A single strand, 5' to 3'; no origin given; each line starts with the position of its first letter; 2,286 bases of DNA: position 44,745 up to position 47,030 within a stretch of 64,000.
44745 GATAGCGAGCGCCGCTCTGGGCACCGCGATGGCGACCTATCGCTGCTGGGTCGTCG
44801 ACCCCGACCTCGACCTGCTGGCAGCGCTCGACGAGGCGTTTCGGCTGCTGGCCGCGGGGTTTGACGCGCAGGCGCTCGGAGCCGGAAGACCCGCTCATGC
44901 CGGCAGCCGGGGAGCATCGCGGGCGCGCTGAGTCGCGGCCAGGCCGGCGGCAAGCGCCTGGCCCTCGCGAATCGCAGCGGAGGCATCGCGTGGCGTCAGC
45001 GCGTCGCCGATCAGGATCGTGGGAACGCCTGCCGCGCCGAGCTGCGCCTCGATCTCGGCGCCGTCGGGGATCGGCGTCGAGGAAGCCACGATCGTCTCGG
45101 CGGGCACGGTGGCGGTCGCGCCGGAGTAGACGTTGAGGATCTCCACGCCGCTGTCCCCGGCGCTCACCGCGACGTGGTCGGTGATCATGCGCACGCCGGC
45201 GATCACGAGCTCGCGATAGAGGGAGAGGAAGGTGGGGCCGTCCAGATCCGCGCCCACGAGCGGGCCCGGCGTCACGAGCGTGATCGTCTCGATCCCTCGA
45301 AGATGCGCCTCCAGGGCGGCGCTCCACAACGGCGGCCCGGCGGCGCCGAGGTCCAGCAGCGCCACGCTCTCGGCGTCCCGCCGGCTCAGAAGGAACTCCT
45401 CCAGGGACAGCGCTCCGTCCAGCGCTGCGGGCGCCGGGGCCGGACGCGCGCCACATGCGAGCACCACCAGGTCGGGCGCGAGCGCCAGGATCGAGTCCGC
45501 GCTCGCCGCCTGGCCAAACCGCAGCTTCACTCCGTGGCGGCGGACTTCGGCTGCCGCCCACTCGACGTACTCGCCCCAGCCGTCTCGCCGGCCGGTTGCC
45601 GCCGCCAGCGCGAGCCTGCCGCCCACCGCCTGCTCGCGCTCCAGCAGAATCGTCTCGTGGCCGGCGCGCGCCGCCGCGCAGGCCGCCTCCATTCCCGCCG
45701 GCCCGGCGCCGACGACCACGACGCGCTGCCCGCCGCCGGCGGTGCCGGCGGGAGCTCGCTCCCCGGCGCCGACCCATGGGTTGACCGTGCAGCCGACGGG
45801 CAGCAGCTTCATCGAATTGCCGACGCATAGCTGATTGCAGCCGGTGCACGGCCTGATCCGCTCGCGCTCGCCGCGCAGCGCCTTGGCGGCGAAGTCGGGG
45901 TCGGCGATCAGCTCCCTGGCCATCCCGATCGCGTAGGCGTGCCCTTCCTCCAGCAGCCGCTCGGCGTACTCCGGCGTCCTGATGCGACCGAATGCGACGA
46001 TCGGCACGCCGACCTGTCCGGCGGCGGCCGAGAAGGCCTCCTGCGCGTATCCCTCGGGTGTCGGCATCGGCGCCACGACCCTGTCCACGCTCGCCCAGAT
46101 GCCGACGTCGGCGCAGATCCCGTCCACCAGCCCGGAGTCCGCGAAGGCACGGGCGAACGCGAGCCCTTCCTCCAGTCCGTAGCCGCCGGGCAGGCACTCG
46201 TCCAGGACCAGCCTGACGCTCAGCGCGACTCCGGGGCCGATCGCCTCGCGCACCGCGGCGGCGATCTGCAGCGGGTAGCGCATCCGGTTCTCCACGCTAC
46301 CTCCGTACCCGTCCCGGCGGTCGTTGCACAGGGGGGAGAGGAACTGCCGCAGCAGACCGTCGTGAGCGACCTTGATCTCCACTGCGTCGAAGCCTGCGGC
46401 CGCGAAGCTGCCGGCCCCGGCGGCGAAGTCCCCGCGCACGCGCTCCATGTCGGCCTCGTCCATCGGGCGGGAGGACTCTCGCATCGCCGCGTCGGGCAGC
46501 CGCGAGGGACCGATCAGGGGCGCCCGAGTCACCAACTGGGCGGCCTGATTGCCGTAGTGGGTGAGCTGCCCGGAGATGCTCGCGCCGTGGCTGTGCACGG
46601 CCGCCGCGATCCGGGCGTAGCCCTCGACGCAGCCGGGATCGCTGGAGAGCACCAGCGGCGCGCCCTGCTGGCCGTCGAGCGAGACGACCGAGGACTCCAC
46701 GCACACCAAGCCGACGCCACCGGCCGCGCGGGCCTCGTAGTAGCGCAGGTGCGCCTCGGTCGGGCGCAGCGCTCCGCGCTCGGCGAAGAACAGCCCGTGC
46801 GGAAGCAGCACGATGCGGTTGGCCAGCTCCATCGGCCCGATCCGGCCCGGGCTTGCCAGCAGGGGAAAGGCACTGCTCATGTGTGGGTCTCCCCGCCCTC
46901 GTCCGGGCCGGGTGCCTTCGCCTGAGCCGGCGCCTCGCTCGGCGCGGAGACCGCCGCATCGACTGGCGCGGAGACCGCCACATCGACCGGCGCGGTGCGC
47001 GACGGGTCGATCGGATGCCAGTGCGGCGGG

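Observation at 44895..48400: Reductive-dehalogenase-like cobalamin/Fe-S protein coupled to an OYE/FadH enzyme, abutting the mycofactocin cluster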

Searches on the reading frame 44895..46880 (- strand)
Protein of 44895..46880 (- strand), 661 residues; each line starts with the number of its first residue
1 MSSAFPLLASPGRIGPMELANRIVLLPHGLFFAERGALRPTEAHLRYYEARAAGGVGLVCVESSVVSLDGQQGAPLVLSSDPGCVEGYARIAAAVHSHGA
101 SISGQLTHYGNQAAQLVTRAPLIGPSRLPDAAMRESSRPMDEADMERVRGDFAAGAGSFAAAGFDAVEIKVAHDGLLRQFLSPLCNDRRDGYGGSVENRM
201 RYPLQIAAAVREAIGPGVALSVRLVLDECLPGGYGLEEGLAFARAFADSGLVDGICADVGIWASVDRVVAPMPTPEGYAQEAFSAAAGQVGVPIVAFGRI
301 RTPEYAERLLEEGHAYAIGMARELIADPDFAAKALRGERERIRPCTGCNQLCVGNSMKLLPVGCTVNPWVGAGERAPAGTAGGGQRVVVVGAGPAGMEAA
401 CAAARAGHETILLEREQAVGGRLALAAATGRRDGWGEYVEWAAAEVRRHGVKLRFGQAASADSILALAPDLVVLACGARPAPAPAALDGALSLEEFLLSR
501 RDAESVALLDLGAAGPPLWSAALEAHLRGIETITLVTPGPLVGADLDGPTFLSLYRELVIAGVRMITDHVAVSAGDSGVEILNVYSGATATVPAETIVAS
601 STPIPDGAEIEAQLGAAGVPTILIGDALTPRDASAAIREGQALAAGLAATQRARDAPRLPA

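Call 7: search_protein_families(library=pfam, proteins=[window:44895-46880:-], max_evalue=0.01)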
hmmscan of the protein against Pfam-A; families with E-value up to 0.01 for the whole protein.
window:44895-46880:- (661 aa): 12 families
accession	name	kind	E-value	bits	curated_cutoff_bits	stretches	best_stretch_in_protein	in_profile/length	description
PF00724.26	Oxidored_FMN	-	2.4e-47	162.3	27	1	11-336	5-337/342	NADH:flavin oxidoreductase / NADH oxidase family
PF12831.13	FAD_oxidored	-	4.1e-09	36.7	27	1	387-425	2-40/416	FAD dependent oxidoreductase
PF00890.30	FAD_binding_2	-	2.5e-08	34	20.4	1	387-432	2-45/414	FAD binding domain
PF07992.20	Pyr_redox_2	-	3.6e-08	33.6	26.1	1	386-490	2-119/291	Pyridine nucleotide-disulphide oxidoreductase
PF13450.12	NAD_binding_8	-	1.4e-06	29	21.9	1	389-428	1-40/68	NAD(P)-binding Rossmann-like domain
PF03486.20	HI0933_like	-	2.4e-06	27.6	50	1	386-426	2-42/244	HI0933-like protein Rossmann domain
PF01134.28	GIDA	-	3.6e-06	26.7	22.1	1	387-415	2-30/391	Glucose inhibited division protein A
PF00070.33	Pyr_redox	-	1.3e-05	26.1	22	1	386-419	1-34/82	Pyridine nucleotide-disulphide oxidoreductase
PF13738.12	Pyr_redox_3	-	0.00075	19.3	30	1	388-419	1-33/305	Pyridine nucleotide-disulphide oxidoreductase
PF01946.23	Thi4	-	0.00094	18.9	26.2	1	387-422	20-56/235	Thi4 family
PF01494.25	FAD_binding_3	-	0.0033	17.1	22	1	386-417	3-34/349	FAD binding domain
PF13378.12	MR_MLE_C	-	0.0041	17.3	29.4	0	154-250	4-71/219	Enolase C-terminal domain-like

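Call 8: search_protein_families(library=ncbifam, proteins=[window:44895-46880:-], max_evalue=0.01)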
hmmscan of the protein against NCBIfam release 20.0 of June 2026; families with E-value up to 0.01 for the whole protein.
window:44895-46880:- (661 aa): 67 families (the best 25 are shown)
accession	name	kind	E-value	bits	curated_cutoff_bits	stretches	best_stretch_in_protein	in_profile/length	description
TIGR03997.1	mycofact_OYE_2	equivalog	4.5e-161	537.4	793.15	1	8-644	2-642/645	mycofactocin system FadH/OYE family oxidoreductase 2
NF041087.1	bile_acid_BaiCD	equivalog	4.2e-88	296.1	825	1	8-644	4-639/642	bile acid Fe-S flavoenzyme BaiCD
TIGR03996.1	mycofact_OYE_1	hypoth_equivalog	1.2e-77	261.9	627.9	1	20-642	14-631/633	mycofactocin system FadH/OYE family oxidoreductase 1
NF045599.1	bili_reduct_long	exception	6e-74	249.4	750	1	10-644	3-638/641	bilirubin reductase, long form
NF006101.0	PRK08255.1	equivalog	1.3e-49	169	1078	1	6-333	397-729/768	bifunctional salicylyl-CoA 5-hydroxylase/oxidoreductase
NF045592.1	bili_reduct_N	equivalog_domain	1.5e-44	152.7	425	1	9-367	3-363/363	bilirubin reductase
NF010047.0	PRK13523.1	equivalog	1.7e-44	152.3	431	1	12-339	9-325/339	NADPH dehydrogenase NamA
NF007899.0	PRK10605.1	subfamily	2.2e-26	93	403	1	8-212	6-224/365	N-ethylmaleimide reductase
NF009410.0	PRK12771.1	subfamily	6.5e-09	34.9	516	1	348-424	101-178/566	NAD(P)-binding protein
TIGR01372.1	soxA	subfamily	1.9e-07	29.3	1164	1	387-446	171-227/996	sarcosine oxidase subunit alpha family protein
TIGR03315.1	Se_ygfK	equivalog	5e-07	27.5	835.3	1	384-479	537-632/1012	putative selenate reductase subunit YgfK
TIGR01813.1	flavo_cyto_c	subfamily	8.1e-07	28.1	285.45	1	387-428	2-44/444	flavocytochrome c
TIGR01317.1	GOGAT_sm_gam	subfamily_domain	8.6e-07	28.2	447.7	1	383-426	142-185/485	glutamate synthase small subunit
TIGR02032.1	GG-red-SF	subfamily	1.5e-06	28.1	158.8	1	387-420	3-36/297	geranylgeranyl reductase family protein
NF009477.0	PRK12843.1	equivalog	2.3e-06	26.3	758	1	384-429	16-61/578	FAD-dependent oxidoreductase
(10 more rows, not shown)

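Call 39: find_homologous_proteins(query=window:44895-46880:-, max_evalue=1e-50)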
Query window:44895-46880:- (661 aa): 1187 proteins with E <= 1e-50 among 8000 candidates; the best 120 are listed.
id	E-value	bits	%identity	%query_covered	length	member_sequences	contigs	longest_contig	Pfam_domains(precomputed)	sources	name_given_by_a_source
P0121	0.0e+0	1320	92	100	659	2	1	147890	PF00724.27,PF13450.13,PF00890.31,PF07992.21,PF00070.34,PF03486.21,PF01134.29,PF12831.14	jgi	jgi:2,4-dienoyl-CoA reductase-like NADH-dependent reductase (Old Yellow Enzyme family)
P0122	2.6e-268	910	68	97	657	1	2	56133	PF00724.27,PF13450.13,PF07992.21,PF00070.34,PF12831.14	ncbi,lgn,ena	-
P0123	3.9e-262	890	65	99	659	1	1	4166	PF00724.27,PF13450.13,PF00890.31,PF07992.21,PF00070.34,PF03486.21,PF12831.14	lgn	-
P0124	2.6e-229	781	60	97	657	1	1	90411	PF00724.27,PF00890.31,PF07992.21,PF12831.14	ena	-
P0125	8.7e-229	779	59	97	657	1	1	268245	PF00724.27,PF07992.21,PF12831.14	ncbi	-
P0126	1.1e-226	773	59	97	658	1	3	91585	PF00724.27,PF00890.31,PF07992.21,PF00070.34,PF01134.29,PF12831.14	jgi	jgi:2,4-dienoyl-CoA reductase-like NADH-dependent reductase (Old Yellow Enzyme family)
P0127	1.5e-225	769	59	95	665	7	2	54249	PF00724.27,PF13450.13,PF07992.21,PF00070.34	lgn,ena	-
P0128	6.4e-224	763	58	96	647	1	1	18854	PF00724.27,PF13450.13,PF07992.21,PF12831.14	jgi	-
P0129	7.3e-224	763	57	98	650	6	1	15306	PF01266.31,PF00724.27,PF13450.13,PF00890.31,PF07992.21,PF00070.34,PF12831.14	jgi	jgi:2,4-dienoyl-CoA reductase-like NADH-dependent reductase (Old Yellow Enzyme family)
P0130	2.2e-221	755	57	97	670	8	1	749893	PF01266.31,PF00724.27,PF00890.31,PF07992.21,PF00070.34,PF01207.24,PF12831.14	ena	-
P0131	2.8e-220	751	57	98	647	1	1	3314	PF01266.31,PF00724.27,PF13450.13,PF00890.31,PF07992.21,PF00070.34,PF01134.29,PF12831.14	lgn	-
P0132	7.5e-219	747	57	98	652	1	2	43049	PF01266.31,PF00724.27,PF13450.13,PF00890.31,PF07992.21,PF03486.21,PF12831.14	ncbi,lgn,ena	-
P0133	9.5e-217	740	57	98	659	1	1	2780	PF00724.27,PF13450.13,PF07992.21,PF03486.21,PF12831.14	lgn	-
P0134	1.2e-216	739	58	95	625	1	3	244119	PF00724.27,PF00890.31,PF07992.21,PF00070.34,PF12831.14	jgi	jgi:2,4-dienoyl-CoA reductase-like NADH-dependent reductase (Old Yellow Enzyme family)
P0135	7.6e-216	737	57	96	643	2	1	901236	PF00724.27,PF13450.13,PF00890.31,PF07992.21,PF00070.34,PF01207.24,PF12831.14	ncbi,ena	-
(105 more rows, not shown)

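Call 40: find_encoding_contigs(protein=P0122, flank=7000, max_places=1)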
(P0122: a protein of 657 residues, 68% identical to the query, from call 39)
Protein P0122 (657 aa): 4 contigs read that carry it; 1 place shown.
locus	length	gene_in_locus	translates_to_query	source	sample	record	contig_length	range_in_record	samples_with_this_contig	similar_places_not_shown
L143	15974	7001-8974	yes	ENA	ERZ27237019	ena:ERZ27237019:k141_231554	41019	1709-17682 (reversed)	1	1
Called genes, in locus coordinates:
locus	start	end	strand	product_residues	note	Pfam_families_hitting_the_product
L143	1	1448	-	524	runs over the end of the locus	PF00682:HMGL-like, PF22617:HCS_D2, PF08502:LeuA_dimer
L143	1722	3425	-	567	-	PF00389:2-Hacid_dh, PF02826:2-Hacid_dh_C, PF19304:PGDH_inter, PF01842:ACT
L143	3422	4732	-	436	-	PF00266:Aminotran_5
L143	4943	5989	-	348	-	PF00670:AdoHcyase_NAD (weak), PF02826:2-Hacid_dh_C, PF07991:KARI_N, PF03446:NAD_binding_2 (weak), PF03807:F420_oxidored, PF01450:KARI_C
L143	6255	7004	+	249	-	PF00106:adh_short, PF08659:KR, PF13561:adh_short_C2, PF23441:SDR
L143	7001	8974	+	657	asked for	PF00724:Oxidored_FMN, PF00070:Pyr_redox (weak), PF07992:Pyr_redox_2, PF12831:FAD_oxidored, PF13450:NAD_binding_8 (weak)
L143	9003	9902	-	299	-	PF13489:Methyltransf_23 (weak), PF01209:Ubie_methyltran, PF13847:Methyltransf_31, PF08241:Methyltransf_11, PF08242:Methyltransf_12, PF13649:Methyltransf_25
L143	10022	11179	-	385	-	PF02771:Acyl-CoA_dh_N, PF00441:Acyl-CoA_dh_1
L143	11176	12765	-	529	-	PF02771:Acyl-CoA_dh_N, PF02770:Acyl-CoA_dh_M, PF00441:Acyl-CoA_dh_1 (weak), PF08028:Acyl-CoA_dh_2 (faint), PF00441:Acyl-CoA_dh_1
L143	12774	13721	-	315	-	PF06314:ADC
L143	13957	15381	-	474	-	PF00501:AMP-binding, PF13193:AMP-binding_C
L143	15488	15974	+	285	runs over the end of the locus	PF00378:ECH_1, PF16113:ECH_2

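Call 41: find_encoding_contigs(protein=P0125, flank=7000, max_places=1)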
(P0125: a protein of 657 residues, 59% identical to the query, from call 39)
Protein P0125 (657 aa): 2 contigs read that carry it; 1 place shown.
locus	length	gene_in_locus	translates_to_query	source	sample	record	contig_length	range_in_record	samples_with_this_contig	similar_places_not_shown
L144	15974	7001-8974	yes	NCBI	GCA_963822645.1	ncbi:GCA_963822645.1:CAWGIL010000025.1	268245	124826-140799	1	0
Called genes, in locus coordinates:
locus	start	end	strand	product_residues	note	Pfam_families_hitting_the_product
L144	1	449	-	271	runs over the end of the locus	PF00005:ABC_tran, PF13304:AAA_21 (faint)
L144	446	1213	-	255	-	PF00005:ABC_tran, PF13304:AAA_21 (faint), PF12399:BCA_ABC_TP_C (weak)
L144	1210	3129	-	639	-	PF02653:BPD_transp_2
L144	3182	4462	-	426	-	PF13458:Peripla_BP_6, PF01094:ANF_receptor (faint)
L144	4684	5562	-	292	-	PF00106:adh_short, PF08659:KR, PF13561:adh_short_C2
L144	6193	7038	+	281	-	PF00106:adh_short, PF08659:KR, PF13561:adh_short_C2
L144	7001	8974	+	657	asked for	PF00724:Oxidored_FMN, PF07992:Pyr_redox_2 (faint), PF12831:FAD_oxidored (weak)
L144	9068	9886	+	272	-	PF00106:adh_short, PF08659:KR, PF13561:adh_short_C2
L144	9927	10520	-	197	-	-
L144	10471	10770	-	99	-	-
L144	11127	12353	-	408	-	PF00872:Transposase_mut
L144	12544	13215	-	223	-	PF00106:adh_short, PF13561:adh_short_C2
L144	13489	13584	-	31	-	-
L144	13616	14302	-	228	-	PF02633:Creatininase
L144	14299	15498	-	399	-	PF01070:FMN_dh, PF00478:IMPDH (weak), PF01645:Glu_synthase (weak)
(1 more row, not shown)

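Call 42: find_encoding_contigs(protein=P0130, flank=7000, max_places=1)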
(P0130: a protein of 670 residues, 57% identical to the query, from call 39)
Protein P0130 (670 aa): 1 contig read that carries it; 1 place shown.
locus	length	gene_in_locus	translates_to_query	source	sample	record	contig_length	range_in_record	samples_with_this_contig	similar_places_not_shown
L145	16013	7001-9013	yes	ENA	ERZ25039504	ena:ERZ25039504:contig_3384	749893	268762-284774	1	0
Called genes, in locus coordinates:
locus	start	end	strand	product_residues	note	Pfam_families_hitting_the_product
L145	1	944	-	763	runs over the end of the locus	PF02538:Hydantoinase_B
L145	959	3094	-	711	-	PF05378:Hydant_A_N, PF01968:Hydantoinase_A, PF19278:Hydant_A_C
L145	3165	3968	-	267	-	PF00106:adh_short, PF08659:KR, PF13561:adh_short_C2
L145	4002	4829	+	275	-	PF01326:PPDK_N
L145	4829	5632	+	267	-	PF00106:adh_short, PF23441:SDR, PF01370:Epimerase (weak), PF08659:KR, PF13561:adh_short_C2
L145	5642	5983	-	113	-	PF02627:CMD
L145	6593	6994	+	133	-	PF00106:adh_short, PF13561:adh_short_C2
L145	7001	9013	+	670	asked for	PF00724:Oxidored_FMN, PF01207:Dus (weak), PF00070:Pyr_redox (faint), PF00890:FAD_binding_2 (faint), PF01266:DAO (faint), PF07992:Pyr_redox_2, PF12831:FAD_oxidored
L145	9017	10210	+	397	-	PF01070:FMN_dh, PF00478:IMPDH (weak)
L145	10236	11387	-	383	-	PF00795:CN_hydrolase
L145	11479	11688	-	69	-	PF13561:adh_short_C2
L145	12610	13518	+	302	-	-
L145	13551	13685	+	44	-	-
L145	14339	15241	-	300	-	-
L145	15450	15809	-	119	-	PF00106:adh_short, PF01370:Epimerase (weak), PF13561:adh_short_C2 (weak)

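Call 66: search_solved_structures(query=window:44895-46880:-, max_evalue=1e-20, show_alignments=2)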
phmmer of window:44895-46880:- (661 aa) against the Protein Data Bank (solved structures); distinct sequences matched with E-value up to 1e-20: 50.
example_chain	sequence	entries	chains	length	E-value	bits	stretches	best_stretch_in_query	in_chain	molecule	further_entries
6qkg_A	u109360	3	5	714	1.4e-55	192.3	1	39-644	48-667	NCR A | NCR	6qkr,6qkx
3k30_A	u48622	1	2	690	1.5e-50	175.7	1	4-648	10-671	Histamine dehydrogenase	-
1ps9_A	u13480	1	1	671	3.6e-49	171.1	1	5-488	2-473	2,4-dienoyl-CoA reductase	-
6de6_A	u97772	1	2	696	1e-48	169.6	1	4-478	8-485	Histamine dehydrogenase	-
5nux_A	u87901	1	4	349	1.3e-47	166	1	7-336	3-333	Chromate reductase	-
5ogt_A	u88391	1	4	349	1.8e-47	165.5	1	7-336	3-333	Chromate reductase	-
8uaj_A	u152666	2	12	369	2.9e-47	164.8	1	4-336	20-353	NADPH dehydrogenase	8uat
6l6j_A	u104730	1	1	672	3e-47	164.8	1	5-479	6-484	Oxidored_FMN domain-containing protein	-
3hf3_A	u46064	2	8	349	4.4e-47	164.2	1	7-336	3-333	Chromate reductase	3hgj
1djq_A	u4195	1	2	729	1.4e-41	146.1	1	7-479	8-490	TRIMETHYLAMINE DEHYDROGENASE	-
1djn_A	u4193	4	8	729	3.1e-41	144.9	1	7-479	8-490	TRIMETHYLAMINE DEHYDROGENASE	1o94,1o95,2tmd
7o0t_A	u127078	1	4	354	4.9e-38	134.3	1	6-337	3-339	NADH:flavin oxidoreductase/NADH oxidase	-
5ocs_A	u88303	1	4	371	3.2e-37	131.7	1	6-331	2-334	Putative NADH-depentdent flavin oxidoreductase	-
8pun_A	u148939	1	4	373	1.9e-36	129.1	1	5-331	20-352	NADPH dehydrogenase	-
3gr7_A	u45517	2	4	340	7.1e-36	127.2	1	7-336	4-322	NADPH dehydrogenase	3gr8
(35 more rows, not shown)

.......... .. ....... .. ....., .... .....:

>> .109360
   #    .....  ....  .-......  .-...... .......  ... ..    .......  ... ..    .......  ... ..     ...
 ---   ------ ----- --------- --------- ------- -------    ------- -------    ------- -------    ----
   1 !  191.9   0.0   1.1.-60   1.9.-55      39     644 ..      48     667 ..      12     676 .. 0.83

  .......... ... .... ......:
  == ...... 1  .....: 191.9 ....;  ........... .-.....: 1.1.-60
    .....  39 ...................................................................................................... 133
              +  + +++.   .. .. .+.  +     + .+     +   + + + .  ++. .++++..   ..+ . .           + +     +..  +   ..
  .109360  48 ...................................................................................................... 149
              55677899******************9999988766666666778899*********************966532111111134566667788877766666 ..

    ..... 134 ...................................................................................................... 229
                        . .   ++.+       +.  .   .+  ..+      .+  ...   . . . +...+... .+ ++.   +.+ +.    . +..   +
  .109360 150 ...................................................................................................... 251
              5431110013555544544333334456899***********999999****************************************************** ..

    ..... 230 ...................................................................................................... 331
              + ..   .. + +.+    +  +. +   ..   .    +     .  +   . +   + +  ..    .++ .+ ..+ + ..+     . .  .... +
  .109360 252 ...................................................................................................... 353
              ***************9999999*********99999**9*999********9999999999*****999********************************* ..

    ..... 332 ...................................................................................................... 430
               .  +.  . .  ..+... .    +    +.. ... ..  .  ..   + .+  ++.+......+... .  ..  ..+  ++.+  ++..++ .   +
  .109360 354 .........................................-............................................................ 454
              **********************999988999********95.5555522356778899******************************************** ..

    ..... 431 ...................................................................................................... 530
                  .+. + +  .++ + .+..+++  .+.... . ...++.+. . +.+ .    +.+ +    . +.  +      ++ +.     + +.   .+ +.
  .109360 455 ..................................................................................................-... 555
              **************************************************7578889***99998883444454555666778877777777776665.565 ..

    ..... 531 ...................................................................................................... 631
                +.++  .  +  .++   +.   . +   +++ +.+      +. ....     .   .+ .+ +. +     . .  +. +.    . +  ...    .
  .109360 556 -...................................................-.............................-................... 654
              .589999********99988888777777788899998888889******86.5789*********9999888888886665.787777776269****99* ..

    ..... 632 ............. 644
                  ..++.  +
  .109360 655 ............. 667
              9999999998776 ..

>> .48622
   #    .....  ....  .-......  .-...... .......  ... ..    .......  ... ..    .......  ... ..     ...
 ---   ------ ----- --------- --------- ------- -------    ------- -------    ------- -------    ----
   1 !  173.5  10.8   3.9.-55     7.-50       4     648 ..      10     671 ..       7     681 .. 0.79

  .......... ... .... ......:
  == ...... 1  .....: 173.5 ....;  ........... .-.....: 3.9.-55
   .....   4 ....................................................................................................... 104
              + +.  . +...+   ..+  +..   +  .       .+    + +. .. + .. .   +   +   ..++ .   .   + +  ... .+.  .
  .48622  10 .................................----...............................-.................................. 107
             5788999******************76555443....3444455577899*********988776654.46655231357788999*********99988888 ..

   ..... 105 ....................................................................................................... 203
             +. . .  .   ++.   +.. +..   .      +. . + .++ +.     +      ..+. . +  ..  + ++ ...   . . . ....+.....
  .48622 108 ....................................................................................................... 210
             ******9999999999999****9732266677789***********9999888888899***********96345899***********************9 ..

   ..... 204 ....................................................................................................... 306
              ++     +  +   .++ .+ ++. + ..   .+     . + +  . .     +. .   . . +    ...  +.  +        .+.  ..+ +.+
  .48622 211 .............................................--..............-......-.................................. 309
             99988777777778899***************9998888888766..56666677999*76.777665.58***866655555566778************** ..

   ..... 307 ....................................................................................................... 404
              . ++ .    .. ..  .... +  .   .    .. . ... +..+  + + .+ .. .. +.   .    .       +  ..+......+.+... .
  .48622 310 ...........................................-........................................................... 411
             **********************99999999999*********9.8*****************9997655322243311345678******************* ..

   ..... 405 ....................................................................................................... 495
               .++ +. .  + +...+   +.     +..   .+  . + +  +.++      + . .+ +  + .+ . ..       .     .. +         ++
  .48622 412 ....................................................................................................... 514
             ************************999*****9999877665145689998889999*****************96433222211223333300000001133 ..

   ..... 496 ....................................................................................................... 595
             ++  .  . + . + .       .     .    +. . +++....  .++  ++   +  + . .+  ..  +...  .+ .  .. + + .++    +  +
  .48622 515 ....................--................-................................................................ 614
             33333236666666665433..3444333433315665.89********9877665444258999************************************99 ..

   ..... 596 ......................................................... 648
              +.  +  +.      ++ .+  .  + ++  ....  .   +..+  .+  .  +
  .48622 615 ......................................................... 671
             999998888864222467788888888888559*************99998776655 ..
